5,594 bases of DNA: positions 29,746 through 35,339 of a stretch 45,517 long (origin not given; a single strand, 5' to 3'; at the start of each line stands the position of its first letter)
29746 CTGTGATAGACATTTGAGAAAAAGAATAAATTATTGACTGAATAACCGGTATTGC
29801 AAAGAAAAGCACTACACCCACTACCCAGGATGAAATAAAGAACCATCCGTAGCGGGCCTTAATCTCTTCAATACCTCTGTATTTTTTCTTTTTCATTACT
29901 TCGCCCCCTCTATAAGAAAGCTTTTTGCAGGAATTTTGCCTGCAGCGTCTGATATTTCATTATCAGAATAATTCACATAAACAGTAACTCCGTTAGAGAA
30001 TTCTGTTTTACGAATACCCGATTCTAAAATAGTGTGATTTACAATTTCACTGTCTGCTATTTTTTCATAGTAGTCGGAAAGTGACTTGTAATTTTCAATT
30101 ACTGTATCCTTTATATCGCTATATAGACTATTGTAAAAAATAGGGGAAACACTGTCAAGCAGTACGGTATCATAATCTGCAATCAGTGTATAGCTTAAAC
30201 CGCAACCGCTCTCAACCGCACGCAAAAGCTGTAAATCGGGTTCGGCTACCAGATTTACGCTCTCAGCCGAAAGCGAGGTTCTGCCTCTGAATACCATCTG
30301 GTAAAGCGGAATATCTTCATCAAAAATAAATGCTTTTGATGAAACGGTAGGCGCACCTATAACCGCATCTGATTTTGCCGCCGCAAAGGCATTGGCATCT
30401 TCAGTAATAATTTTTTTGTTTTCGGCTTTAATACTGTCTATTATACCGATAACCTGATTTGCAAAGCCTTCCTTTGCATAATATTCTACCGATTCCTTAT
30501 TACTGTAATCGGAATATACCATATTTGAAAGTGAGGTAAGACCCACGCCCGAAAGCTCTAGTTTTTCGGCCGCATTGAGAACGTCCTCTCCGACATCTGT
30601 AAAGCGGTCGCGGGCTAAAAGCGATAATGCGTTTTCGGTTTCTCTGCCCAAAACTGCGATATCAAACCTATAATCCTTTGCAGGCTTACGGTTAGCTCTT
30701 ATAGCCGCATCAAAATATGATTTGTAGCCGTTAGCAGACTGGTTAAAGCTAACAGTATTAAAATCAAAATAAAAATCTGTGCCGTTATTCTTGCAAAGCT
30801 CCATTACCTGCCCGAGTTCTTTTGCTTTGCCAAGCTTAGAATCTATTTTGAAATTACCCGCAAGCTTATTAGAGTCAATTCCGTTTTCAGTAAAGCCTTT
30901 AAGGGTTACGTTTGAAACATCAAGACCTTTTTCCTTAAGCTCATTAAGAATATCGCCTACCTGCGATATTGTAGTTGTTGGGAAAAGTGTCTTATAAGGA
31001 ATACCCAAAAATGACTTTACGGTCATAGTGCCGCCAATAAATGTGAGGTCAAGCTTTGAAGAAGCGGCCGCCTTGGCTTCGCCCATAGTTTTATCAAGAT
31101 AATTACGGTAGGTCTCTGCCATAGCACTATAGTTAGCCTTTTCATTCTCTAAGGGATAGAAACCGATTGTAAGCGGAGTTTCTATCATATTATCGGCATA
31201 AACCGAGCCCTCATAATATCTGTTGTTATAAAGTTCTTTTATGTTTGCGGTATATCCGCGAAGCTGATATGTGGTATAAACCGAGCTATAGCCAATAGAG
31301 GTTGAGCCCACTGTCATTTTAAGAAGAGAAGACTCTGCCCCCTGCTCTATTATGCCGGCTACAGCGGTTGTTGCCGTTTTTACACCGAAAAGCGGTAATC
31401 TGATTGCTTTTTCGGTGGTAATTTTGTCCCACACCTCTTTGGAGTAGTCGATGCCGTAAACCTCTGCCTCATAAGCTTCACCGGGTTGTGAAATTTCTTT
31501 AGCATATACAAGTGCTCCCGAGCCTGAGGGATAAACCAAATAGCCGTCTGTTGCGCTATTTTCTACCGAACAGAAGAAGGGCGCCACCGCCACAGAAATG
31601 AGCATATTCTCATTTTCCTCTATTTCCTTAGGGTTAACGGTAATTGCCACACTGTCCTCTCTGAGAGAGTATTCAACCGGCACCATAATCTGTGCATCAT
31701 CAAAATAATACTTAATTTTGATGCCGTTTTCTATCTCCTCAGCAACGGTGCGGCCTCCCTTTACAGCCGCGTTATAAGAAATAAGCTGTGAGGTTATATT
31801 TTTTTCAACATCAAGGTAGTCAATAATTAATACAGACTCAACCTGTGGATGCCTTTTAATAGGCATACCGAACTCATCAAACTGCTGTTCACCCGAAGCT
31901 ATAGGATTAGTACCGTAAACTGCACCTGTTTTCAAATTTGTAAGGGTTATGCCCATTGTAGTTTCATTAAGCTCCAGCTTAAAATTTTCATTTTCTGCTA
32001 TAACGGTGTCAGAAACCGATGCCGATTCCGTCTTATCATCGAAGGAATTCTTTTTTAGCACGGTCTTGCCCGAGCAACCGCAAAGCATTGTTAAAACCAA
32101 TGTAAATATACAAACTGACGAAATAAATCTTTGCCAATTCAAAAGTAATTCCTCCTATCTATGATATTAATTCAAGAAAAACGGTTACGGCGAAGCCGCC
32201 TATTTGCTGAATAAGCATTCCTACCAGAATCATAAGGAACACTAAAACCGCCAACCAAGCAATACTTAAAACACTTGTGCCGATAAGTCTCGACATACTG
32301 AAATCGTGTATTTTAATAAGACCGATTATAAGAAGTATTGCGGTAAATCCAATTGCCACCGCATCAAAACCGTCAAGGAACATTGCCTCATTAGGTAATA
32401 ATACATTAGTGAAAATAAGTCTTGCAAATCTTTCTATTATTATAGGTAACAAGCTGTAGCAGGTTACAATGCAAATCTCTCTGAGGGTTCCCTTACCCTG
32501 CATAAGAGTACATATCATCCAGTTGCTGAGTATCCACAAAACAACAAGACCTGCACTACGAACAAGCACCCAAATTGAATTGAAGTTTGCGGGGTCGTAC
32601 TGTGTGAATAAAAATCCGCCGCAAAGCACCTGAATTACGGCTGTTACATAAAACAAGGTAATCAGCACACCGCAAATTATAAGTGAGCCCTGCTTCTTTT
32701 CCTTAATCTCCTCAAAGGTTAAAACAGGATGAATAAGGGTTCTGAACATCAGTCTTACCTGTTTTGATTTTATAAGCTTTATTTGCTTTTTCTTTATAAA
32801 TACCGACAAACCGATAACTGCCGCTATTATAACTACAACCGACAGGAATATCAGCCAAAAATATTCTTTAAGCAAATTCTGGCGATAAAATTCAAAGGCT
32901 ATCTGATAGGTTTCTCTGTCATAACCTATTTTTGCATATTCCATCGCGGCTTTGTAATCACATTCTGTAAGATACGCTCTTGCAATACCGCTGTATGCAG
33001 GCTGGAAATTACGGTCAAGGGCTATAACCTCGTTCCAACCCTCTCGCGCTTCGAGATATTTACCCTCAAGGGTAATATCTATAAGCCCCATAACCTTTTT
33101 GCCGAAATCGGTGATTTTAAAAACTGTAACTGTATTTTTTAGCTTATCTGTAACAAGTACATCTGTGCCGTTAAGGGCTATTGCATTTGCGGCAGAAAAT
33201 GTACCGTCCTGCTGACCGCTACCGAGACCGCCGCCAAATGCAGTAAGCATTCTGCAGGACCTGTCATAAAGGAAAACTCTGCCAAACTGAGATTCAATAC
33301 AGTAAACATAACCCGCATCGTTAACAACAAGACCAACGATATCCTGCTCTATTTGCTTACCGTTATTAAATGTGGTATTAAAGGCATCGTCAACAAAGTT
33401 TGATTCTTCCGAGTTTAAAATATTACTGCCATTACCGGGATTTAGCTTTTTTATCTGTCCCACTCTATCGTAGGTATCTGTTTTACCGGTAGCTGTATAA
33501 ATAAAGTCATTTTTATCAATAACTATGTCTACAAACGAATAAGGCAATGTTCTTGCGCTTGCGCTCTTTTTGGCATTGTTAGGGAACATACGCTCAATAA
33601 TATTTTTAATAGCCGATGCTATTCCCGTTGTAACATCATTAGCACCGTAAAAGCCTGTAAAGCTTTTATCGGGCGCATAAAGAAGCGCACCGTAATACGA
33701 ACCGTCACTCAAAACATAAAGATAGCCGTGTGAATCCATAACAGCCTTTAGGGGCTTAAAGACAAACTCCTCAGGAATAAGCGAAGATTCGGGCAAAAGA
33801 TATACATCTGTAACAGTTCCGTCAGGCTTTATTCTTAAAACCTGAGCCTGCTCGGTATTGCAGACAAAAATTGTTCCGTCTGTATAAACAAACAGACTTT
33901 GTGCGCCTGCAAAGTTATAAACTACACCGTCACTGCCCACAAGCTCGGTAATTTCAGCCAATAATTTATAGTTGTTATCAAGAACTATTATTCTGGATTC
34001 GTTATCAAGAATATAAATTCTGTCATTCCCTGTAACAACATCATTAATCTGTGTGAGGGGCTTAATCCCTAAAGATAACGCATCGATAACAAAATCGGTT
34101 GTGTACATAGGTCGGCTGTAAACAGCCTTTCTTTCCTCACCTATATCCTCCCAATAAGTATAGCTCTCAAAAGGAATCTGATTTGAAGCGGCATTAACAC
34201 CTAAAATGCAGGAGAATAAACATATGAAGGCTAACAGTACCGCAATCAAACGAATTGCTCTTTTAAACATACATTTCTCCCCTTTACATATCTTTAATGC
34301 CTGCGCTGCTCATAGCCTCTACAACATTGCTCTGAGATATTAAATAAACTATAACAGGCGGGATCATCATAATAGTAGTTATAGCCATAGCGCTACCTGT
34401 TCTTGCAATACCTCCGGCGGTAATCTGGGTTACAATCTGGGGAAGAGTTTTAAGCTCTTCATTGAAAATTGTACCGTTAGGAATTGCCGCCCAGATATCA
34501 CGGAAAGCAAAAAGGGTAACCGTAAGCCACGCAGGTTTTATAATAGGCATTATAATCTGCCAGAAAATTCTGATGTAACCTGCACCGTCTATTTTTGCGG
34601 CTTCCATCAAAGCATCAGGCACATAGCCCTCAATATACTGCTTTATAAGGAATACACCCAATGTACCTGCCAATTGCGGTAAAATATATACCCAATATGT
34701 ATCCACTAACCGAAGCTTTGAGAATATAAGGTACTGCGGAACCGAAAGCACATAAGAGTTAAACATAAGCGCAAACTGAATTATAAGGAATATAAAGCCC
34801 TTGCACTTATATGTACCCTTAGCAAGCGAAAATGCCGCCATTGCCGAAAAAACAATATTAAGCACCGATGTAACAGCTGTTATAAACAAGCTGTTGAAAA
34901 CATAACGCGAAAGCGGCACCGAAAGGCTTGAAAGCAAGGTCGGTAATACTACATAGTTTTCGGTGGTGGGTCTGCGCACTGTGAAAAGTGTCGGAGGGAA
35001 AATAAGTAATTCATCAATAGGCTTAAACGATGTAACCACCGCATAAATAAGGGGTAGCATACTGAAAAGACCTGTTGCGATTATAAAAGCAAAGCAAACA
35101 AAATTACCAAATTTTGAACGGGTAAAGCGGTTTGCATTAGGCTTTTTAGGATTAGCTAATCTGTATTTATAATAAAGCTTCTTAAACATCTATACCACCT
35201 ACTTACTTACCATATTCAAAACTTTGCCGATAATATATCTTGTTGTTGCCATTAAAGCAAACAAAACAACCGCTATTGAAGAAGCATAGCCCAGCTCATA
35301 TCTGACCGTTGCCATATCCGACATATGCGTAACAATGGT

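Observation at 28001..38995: Seven-gene membrane module: two ABC permease pairs around an NHL/TPR-Yip1 protein and an orphan lipoprotein, with no ATPase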

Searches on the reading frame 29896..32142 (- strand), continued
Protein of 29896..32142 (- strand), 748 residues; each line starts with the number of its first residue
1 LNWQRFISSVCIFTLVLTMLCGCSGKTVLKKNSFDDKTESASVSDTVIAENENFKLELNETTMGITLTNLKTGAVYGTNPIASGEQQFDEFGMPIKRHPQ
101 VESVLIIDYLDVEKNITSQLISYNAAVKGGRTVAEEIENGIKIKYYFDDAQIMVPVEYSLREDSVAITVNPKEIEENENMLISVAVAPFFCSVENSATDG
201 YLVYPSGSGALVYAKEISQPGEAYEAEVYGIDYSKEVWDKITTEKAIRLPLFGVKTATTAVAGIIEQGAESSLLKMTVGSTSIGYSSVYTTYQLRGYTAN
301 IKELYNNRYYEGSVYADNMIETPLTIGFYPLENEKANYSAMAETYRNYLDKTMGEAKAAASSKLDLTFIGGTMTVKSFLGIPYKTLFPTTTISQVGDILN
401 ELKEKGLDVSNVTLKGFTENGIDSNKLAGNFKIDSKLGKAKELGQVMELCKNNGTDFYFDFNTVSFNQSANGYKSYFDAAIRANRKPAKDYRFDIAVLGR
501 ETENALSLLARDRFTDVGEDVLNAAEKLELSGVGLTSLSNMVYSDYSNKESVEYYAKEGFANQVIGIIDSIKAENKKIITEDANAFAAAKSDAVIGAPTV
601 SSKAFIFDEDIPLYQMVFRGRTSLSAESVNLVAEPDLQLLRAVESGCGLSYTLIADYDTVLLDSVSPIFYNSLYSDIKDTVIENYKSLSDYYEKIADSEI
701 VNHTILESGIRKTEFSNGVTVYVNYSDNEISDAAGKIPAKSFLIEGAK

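Call 56: find_encoding_contigs(protein=P0340, flank=9000, max_places=1)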
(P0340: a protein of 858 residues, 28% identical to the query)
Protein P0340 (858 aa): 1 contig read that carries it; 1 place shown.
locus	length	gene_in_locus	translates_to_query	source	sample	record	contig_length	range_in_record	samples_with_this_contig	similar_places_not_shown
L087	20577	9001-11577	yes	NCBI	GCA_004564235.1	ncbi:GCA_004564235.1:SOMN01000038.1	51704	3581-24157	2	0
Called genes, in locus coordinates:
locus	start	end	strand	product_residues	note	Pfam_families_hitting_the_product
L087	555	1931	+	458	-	PF01547:SBP_bac_1, PF13416:SBP_bac_8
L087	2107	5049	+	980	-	PF01547:SBP_bac_1, PF13416:SBP_bac_8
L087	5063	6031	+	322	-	PF00528:BPD_transp_1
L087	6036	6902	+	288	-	PF00528:BPD_transp_1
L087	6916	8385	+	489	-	PF08450:SGL (faint), PF01436:NHL (faint)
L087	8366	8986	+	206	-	PF04893:Yip1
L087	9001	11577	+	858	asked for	PF18952:DUF5696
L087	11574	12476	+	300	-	PF00528:BPD_transp_1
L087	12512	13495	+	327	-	PF00528:BPD_transp_1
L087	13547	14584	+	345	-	PF02156:Glyco_hydro_26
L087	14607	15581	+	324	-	PF22612:GH113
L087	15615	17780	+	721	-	PF02927:CelD_N, PF00759:Glyco_hydro_9, PF00583:Acetyltransf_1 (weak), PF13508:Acetyltransf_7 (faint)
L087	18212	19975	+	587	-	PF00355:Rieske, PF13806:Rieske_2, PF22543:Rieske_4 (weak)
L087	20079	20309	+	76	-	-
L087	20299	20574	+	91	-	-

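Call 57: find_encoding_contigs(protein=P0350, flank=9000, max_places=1)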
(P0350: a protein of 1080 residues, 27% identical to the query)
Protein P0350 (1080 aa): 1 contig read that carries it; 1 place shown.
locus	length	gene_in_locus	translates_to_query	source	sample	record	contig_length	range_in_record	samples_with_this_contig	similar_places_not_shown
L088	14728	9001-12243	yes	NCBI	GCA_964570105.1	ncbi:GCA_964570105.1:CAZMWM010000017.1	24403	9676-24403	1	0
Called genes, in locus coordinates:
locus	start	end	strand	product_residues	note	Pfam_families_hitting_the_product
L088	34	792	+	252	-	PF02511:Thy1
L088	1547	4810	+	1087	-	PF01547:SBP_bac_1, PF13416:SBP_bac_8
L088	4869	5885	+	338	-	PF00528:BPD_transp_1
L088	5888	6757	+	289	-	PF00528:BPD_transp_1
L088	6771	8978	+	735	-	PF01436:NHL (faint), PF04893:Yip1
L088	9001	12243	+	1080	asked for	PF18952:DUF5696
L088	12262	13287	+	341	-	PF00528:BPD_transp_1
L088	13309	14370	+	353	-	PF00528:BPD_transp_1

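Call 58: find_encoding_contigs(protein=P0303, flank=9000, max_places=1)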
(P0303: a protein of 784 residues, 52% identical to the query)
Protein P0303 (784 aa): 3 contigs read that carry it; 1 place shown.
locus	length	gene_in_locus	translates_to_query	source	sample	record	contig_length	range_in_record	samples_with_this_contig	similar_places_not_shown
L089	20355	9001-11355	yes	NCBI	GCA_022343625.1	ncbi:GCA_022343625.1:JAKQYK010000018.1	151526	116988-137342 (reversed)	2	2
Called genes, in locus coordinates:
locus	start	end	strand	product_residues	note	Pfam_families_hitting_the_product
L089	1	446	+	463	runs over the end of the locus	PF13187:Fer4_9 (faint), PF25160:LdpA_Fe-S-bd (faint), PF00037:Fer4 (faint), PF12838:Fer4_7, PF13183:Fer4_8, PF13484:Fer4_16 (weak), PF13534:Fer4_17, PF02754:CCG, +2 more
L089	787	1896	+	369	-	PF00005:ABC_tran, PF13304:AAA_21 (faint), PF17912:OB_MalK, PF08402:TOBE_2 (weak)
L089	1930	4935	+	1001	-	PF01547:SBP_bac_1, PF13416:SBP_bac_8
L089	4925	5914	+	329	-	PF00528:BPD_transp_1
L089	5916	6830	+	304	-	PF00528:BPD_transp_1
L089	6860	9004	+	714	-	PF08450:SGL (faint), PF01436:NHL (weak), PF04893:Yip1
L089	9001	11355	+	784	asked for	PF18952:DUF5696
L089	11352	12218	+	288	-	PF00528:BPD_transp_1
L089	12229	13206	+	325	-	PF00528:BPD_transp_1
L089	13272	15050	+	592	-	PF00664:ABC_membrane, PF00005:ABC_tran, PF02463:SMC_N (faint)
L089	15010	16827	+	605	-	PF00664:ABC_membrane, PF00005:ABC_tran, PF02463:SMC_N (faint)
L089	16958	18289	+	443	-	PF00296:Bac_luciferase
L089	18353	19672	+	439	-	PF00296:Bac_luciferase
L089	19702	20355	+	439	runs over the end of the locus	PF00296:Bac_luciferase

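Call 68: search_protein_representatives(alignment_id=A1)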
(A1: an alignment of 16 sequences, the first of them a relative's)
Query: 16 sequences, 747 profile positions. Proteins with E-value up to 0.001 (for the whole library): 5088; up to 1e-10: 4289; up to 1e-30: 3223. The best 150 are listed.
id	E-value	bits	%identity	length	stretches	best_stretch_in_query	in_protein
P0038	0.0e+00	1148.9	-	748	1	2-746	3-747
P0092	0.0e+00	1104.2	-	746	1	2-745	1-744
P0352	0.0e+00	1042.7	-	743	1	1-744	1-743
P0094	0.0e+00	1037.4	-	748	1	1-745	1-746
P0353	0.0e+00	1021.1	-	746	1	1-746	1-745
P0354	0.0e+00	1012.8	-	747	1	1-744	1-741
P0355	2.7e-289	977.9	-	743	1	2-743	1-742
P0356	3.9e-284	960.9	-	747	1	2-744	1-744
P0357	4.3e-281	950.8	-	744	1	2-744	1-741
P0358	2.8e-280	948.1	-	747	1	2-743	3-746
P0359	5.0e-277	937.4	-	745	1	2-746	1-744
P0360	5.0e-266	901.0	-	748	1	1-745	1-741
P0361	5.2e-263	891.1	-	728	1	29-744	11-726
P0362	5.4e-259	877.8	-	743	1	2-745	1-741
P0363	1.8e-255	866.1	-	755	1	2-743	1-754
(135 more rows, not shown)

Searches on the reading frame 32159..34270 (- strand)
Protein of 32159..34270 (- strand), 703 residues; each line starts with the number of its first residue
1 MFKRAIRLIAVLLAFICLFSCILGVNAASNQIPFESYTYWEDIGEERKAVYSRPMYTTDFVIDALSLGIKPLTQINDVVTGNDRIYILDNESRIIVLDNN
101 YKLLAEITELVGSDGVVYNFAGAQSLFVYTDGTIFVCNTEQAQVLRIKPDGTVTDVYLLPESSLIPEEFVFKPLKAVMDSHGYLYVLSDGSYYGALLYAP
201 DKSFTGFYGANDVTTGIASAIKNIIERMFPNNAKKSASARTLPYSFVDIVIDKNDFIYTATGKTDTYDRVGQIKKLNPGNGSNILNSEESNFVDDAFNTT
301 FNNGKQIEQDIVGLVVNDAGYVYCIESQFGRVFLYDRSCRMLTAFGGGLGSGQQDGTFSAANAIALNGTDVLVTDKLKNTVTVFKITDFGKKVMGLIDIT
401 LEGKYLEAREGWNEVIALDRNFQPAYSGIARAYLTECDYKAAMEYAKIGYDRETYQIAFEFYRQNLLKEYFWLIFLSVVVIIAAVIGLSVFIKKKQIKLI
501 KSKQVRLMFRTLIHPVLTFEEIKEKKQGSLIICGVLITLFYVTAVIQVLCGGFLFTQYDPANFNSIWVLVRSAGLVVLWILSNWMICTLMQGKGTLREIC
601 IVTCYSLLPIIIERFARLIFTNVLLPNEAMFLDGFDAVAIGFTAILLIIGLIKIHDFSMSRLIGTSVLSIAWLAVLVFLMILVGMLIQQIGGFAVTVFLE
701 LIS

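Call 5: search_protein_families(library=pfam, proteins=[window:32159-34270:-], max_evalue=0.01)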
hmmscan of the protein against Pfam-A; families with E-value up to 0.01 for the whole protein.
window:32159-34270:- (703 aa): 2 families
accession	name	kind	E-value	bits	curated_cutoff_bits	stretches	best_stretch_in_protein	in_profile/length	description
PF04893.22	Yip1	-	1.4e-11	45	28.6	1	510-680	2-171/173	Yip1 domain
PF08450.18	SGL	-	0.0074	16.4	26.3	0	119-162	178-225/246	SMP-30/Gluconolactonase/LRE-like region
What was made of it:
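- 32159..34270 (-): NHL/TPR-Yip1 protein (703 aa). It has a signal peptide, an extracytoplasmic NHL beta-propeller (about aa 66-390), a TPR pair (about 404-455), a TM helix at 474-492 and a Yip1 polytopic domain (510-680). Pfam Yip1 at 45 bits (call 5).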

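Call 6: search_protein_families(library=ncbifam, proteins=[window:32159-34270:-], max_evalue=0.01)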
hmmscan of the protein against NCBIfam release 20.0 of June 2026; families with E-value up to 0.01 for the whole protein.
window:32159-34270:- (703 aa): 0 families

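Call 34: search_dna_similar(query=window:32159-34270:-, collection=plasmids, mode=protein, max_evalue=0.001, max_rows=30)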
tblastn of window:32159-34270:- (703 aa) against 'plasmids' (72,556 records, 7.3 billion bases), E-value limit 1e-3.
Records with a match: 2; places in all: 2; records where one place covers at least 80% of the query: 2.
Best place of each record, by identity: <60% 2.
By first word of the organism name: Butyrivibrio 1; Paenibacillus 1.
By predicted mobility (MOB-suite, as given by PLSDB): non-mobilizable 2.
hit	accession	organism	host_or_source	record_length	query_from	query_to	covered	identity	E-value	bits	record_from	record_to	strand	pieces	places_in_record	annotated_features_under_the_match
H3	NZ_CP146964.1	Butyrivibrio fibrisolvens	Bovinae,Bovine rumen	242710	1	701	95%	27.1%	6e-49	221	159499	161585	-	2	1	NHL repeat-containing protein | YIP1 family protein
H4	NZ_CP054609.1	Paenibacillus cellulosilyticus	cell culture,soil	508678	4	670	95%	26.3%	1e-42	174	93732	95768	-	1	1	YIP1 family protein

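Call 41: search_solved_structures(query=A4, max_evalue=1)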
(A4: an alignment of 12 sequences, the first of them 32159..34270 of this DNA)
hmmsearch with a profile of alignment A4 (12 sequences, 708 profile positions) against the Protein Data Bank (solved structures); distinct sequences matched with E-value up to 1: 104 (the best 60 are shown).
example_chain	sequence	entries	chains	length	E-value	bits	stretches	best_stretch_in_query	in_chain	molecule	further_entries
3wwa_A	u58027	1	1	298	7.2e-42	146.8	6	71-159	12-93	Pizza7H protein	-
6ren_A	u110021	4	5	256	8e-33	116.9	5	66-154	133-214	3fPizza6-SH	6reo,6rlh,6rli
9qhb_A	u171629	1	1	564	2.8e-29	105.2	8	404-455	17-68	Engineered tetratricopeptide repeat protein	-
3ww9_A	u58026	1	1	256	2e-24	89.2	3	71-160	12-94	pizza6 protein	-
6d69_A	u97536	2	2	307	3.3e-24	88.5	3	77-148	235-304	NHL Repeat Region of D. melanogaster Thin | Thin, isoform D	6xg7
6rej_A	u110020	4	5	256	9.3e-24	87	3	71-160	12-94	Pizza6-SH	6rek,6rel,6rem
6qsd_A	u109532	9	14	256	1.9e-23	86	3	71-160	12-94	Pizza6S | Pizza6-S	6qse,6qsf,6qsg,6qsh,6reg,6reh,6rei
6f0t_A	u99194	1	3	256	3.1e-23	85.2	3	73-160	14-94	Pizza6-SFW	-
1rwi_B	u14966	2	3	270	2e-22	82.5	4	76-158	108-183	Serine/threonine-protein kinase pknD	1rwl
7zph_A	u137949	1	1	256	1.2e-21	80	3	71-160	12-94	Pizza6-TNK-RSH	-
7zcj_A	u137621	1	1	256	1.5e-21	79.7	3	71-160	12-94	Pizza6-TNH-TSH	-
7zqg_A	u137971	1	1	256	3.2e-21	78.6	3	71-160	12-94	Pizza6-KSH-TSH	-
7zpw_A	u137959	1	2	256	6.8e-21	77.5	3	71-160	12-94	Pizza6-TSK-TSH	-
7zpz_A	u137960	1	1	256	1.5e-20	76.4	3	71-160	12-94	Pizza6-TSR-TSH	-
7zq2_A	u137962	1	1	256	1.7e-20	76.2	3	72-160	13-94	Pizza6-RSH-TSH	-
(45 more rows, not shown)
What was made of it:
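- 32159..34270 (-): Profile against PDB: Pizza and PknD-sensor NHL propellers at E 7e-42 to 2e-22, plus TPR (call 41).
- On NHL-repeat beta-propeller: Profile against PDB: Pizza and PknD NHL propellers at E 7e-42 to 2e-22, with 3-6 matched stretches (call 41).
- Checked: A profile search against PDB sequences confirms an NHL propeller and TPR in its N-terminal part (call 41).
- The NHL propeller is most similar to PknD-sensor-derived structures (call 41).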

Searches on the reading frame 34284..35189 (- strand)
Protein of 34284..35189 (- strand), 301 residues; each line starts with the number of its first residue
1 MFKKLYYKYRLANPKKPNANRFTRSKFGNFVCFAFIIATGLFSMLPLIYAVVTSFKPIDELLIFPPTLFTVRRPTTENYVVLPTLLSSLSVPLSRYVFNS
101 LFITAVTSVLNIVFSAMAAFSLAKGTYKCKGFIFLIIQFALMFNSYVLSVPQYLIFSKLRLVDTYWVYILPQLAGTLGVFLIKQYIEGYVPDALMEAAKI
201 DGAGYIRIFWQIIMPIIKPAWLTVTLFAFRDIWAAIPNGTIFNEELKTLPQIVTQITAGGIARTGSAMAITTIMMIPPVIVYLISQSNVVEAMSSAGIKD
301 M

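Call 5: search_protein_families(library=pfam, proteins=[window:34284-35189:-], max_evalue=0.01)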
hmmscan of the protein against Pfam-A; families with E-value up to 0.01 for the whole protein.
window:34284-35189:- (301 aa): 1 family
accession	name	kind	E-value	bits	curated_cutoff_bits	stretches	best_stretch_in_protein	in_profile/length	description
PF00528.27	BPD_transp_1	-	1.5e-07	31.7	26.4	1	128-292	15-181/184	Binding-protein-dependent transport system inner membrane component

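Call 6: search_protein_families(library=ncbifam, proteins=[window:34284-35189:-], max_evalue=0.01)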
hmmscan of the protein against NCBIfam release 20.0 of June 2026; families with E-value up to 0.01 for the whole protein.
window:34284-35189:- (301 aa): 10 families
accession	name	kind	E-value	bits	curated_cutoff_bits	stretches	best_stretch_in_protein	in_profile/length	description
NF008210.0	PRK10973.1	equivalog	5.4e-21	75.5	297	1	30-293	10-276/281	sn-glycerol-3-phosphate ABC transporter permease UgpE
NF040932.1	ABC_arch_GlcU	equivalog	5.4e-15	55.8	340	1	37-284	10-255/272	glucose ABC transporter permease GlcU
NF008231.0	PRK10998.1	equivalog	2.4e-12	47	261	1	90-300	78-296/296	maltose ABC transporter permease MalG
NF007047.0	PRK09500.1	equivalog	1.7e-06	27.8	326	1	96-286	59-249/257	spermidine/putrescine ABC transporter permease PotC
NF007852.0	PRK10561.1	equivalog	5.5e-06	26.4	335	1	189-291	183-289/295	sn-glycerol-3-phosphate ABC transporter permease UgpA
NF040839.1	tungstate_WtpB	equivalog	0.00068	19.3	340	1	96-229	45-190/251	tungstate ABC transporter permease WtpB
TIGR02140.1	permease_CysW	equivalog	0.0012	18.4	329.1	0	100-162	52-114/261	sulfate ABC transporter permease subunit CysW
NF043073.1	MMSYN1_0195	equivalog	0.0014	16.9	1250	0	192-229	155-192/1021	spermidine/putrescine ABC transporter permease/substrate-binding protein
TIGR01581.1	Mo_ABC_porter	hypoth_equivalog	0.0027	17.2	210.3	0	98-229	24-168/225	ABC transporter permease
TIGR00969.1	3a0106s02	subfamily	0.006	16.1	240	0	196-224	175-203/272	sulfate ABC transporter permease subunit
